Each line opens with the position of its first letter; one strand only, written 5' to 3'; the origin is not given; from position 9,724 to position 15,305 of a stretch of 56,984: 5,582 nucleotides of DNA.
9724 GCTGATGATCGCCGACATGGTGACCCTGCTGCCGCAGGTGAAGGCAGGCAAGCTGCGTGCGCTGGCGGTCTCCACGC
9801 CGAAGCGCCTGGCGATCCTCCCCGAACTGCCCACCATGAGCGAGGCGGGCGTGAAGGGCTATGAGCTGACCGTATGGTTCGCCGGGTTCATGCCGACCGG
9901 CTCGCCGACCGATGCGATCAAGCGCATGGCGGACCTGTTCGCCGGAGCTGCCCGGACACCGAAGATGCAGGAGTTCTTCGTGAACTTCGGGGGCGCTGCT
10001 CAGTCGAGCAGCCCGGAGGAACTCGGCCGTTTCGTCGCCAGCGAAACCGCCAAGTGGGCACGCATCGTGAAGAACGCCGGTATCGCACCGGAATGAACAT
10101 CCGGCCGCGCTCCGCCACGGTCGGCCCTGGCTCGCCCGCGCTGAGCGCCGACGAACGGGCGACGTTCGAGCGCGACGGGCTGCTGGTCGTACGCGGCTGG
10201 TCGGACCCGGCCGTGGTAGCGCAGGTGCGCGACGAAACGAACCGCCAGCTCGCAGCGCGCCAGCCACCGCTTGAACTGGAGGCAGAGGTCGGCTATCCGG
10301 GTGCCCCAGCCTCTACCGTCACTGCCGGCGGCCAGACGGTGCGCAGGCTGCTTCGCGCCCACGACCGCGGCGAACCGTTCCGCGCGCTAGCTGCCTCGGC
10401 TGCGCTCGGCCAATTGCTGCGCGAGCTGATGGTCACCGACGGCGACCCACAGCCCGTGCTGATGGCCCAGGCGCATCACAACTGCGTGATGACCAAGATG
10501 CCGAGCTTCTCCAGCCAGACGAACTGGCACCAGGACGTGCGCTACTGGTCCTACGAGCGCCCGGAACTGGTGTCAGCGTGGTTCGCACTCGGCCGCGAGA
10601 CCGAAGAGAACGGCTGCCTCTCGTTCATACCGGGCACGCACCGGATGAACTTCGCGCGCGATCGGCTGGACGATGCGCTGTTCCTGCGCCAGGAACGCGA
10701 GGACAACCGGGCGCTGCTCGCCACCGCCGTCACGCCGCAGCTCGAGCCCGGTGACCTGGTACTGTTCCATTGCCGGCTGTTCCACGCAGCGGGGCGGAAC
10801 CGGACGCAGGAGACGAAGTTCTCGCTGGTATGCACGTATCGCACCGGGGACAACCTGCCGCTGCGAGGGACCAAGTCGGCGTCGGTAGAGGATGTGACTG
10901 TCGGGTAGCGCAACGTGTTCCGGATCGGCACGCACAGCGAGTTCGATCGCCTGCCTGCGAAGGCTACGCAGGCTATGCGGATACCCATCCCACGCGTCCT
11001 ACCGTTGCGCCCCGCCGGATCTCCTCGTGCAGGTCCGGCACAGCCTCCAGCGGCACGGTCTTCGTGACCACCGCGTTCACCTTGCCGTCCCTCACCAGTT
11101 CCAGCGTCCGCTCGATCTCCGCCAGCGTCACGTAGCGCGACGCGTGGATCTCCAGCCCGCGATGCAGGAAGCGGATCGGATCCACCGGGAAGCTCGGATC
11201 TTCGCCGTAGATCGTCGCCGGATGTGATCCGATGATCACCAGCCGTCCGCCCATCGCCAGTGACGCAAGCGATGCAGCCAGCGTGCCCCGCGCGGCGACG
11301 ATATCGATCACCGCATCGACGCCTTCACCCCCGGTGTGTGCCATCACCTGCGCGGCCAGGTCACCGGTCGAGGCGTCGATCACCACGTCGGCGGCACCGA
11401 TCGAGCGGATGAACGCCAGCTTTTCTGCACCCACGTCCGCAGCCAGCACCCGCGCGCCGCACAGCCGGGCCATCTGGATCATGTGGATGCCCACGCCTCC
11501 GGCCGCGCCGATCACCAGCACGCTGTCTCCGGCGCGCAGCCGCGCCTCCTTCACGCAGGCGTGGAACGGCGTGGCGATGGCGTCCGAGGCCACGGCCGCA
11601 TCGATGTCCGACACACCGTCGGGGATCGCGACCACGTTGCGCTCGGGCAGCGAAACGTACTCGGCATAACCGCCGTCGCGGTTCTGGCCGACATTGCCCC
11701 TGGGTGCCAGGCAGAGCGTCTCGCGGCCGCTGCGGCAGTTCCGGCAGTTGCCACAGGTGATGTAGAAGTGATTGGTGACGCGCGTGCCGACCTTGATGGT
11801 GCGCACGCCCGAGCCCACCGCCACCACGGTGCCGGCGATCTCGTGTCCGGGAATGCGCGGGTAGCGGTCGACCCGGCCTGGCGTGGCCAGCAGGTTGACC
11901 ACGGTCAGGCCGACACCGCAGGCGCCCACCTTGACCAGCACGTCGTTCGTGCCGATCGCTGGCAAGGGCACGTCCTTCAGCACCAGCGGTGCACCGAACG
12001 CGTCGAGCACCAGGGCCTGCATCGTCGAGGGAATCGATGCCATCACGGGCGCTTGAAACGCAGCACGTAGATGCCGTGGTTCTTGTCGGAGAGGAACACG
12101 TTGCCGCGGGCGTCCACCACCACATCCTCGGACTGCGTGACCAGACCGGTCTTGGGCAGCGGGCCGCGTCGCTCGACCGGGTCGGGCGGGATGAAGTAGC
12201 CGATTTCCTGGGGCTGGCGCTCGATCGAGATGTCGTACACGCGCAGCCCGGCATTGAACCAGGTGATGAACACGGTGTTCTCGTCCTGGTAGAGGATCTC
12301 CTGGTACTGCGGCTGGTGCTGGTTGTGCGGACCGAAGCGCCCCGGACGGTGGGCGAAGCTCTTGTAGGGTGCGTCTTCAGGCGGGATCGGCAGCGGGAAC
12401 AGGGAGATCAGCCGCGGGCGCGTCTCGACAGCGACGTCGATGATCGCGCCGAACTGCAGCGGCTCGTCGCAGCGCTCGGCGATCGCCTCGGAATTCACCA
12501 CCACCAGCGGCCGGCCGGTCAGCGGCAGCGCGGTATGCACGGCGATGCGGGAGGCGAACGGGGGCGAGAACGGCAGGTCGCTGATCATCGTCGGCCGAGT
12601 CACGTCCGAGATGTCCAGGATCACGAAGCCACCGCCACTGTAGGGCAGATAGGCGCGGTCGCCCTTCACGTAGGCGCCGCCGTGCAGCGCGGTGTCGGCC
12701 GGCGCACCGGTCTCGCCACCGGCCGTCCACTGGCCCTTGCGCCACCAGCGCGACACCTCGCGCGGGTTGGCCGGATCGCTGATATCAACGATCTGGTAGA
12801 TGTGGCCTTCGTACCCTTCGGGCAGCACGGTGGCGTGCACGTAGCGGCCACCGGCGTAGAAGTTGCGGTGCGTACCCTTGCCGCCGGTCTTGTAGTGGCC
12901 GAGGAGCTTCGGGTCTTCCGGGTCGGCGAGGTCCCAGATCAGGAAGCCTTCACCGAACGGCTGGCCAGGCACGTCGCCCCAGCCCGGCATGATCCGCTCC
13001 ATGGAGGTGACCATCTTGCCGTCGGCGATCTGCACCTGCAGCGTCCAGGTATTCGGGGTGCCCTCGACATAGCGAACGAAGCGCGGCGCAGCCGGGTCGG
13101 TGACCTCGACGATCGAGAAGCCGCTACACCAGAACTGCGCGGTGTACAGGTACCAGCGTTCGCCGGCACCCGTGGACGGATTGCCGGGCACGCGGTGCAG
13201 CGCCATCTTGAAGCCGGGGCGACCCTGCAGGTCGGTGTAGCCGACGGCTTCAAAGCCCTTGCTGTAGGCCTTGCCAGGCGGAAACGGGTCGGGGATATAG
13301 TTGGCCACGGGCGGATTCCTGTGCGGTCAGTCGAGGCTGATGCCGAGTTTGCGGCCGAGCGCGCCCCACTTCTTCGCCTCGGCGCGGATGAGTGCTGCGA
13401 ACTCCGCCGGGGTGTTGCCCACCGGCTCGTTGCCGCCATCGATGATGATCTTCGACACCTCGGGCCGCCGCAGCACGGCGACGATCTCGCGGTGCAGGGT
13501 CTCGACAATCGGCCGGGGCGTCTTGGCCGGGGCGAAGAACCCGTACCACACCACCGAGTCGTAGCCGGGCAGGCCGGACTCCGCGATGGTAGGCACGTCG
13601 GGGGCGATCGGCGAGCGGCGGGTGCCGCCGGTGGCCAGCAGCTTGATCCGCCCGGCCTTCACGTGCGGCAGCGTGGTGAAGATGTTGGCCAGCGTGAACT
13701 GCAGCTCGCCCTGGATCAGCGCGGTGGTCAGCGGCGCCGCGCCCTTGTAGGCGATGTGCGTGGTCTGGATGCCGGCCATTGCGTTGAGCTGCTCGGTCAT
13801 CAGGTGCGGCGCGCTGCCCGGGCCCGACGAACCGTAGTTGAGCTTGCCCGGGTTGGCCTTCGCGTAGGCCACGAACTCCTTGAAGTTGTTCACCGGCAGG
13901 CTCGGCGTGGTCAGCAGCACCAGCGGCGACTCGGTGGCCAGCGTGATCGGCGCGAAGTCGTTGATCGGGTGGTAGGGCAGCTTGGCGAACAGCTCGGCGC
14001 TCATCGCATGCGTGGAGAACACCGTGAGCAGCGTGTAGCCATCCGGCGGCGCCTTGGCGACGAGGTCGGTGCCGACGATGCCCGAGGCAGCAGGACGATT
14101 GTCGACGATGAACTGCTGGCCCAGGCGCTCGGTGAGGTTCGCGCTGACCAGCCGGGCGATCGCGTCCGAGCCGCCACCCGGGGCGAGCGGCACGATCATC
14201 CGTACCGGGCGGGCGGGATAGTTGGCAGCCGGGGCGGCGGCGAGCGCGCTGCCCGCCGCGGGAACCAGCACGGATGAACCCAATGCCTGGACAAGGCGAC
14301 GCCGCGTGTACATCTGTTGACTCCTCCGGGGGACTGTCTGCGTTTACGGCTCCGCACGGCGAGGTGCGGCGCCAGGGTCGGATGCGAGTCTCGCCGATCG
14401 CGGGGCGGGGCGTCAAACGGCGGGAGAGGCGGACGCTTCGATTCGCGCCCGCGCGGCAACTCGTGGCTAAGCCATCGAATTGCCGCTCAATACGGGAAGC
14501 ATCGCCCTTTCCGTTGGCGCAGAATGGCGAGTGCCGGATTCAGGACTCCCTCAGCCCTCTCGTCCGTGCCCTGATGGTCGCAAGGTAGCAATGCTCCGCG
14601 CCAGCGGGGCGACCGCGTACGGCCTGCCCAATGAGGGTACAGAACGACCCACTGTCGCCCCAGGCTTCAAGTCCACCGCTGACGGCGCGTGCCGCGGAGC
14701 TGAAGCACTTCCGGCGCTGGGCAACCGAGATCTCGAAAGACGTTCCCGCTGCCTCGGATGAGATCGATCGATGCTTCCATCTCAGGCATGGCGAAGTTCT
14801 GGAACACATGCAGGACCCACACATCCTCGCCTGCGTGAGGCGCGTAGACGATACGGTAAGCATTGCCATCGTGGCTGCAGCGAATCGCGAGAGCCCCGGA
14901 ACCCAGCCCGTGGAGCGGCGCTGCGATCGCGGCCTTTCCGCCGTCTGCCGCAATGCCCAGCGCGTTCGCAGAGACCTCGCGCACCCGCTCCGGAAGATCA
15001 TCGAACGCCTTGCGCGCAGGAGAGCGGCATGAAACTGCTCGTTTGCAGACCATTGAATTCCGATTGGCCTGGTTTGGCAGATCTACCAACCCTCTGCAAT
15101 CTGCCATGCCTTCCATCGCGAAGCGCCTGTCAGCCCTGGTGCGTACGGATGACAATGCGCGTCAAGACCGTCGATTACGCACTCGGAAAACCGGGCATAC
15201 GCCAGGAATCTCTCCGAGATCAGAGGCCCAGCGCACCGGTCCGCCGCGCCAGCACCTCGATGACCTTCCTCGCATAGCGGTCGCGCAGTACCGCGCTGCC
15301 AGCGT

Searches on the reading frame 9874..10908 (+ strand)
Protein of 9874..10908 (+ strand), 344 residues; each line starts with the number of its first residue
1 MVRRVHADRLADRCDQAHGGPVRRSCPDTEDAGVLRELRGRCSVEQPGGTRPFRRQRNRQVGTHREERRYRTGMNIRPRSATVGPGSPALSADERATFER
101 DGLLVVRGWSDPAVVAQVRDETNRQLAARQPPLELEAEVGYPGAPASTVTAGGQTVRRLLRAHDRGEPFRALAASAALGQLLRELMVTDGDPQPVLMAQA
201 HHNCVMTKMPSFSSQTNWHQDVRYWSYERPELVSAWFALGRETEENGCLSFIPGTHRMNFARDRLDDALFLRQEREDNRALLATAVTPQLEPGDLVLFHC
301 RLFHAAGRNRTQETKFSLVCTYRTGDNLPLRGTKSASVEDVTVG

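Call 41: search_protein_families(library=pfam, proteins=[window:9874-10908:+], max_evalue=0.001)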
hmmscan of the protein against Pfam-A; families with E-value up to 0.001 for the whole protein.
window:9874-10908:+ (344 aa): 3 families
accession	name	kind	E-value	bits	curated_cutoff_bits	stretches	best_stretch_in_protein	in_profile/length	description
PF05721.19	PhyH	-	1.1e-36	127.5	22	1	98-315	1-211/213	Phytanoyl-CoA dioxygenase (PhyH)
PF13759.12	2OG-FeII_Oxy_5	-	0.00047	20.9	27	1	257-318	37-98/101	Putative 2OG-Fe(II) oxygenase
PF07350.19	Gig2-like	-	0.00081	18.7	27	0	286-315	313-342/408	Gig2-like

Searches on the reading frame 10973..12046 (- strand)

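Call 41: search_protein_families(library=pfam, proteins=[window:10973-12046:-], max_evalue=0.001)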
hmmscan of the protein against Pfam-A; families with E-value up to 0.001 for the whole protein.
window:10973-12046:- (357 aa): 3 families
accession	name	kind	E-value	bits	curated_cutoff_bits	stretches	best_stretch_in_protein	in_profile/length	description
PF08240.17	ADH_N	-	3.6e-26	91.9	23.5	1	33-143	2-104/104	Alcohol dehydrogenase GroES-like domain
PF00107.32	ADH_zinc_N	-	1e-24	87.4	31.8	1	184-318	1-127/129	Zinc-binding dehydrogenase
PF13602.12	ADH_zinc_N_2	-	2.3e-16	61.4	27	1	219-352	3-132/134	Zinc-binding dehydrogenase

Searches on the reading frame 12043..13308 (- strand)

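Call 41: search_protein_families(library=pfam, proteins=[window:12043-13308:-], max_evalue=0.001)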
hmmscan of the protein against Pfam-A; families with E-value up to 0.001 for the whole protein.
window:12043-13308:- (421 aa): 1 family
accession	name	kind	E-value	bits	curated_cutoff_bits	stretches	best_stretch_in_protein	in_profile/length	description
PF08309.17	LVIVD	-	1.6e-12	47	20.2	0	214-242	9-37/42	LVIVD repeat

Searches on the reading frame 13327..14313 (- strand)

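Call 41: search_protein_families(library=pfam, proteins=[window:13327-14313:-], max_evalue=0.001)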
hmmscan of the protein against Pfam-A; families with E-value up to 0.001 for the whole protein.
window:13327-14313:- (328 aa): 1 family
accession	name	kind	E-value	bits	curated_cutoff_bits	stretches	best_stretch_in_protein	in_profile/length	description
PF03401.19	TctC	-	6.5e-74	249.3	27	1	52-324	1-273/274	Tripartite tricarboxylate transporter family receptor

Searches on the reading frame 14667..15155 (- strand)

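Call 41: search_protein_families(library=pfam, proteins=[window:14667-15155:-], max_evalue=0.001)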
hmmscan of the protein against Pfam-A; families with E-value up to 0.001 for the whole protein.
window:14667-15155:- (162 aa): 1 family
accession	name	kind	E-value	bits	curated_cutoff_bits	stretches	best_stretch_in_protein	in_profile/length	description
PF05973.20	Gp49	-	1.6e-08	34.9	23.9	1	50-119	2-71/90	Phage derived protein Gp49-like (DUF891)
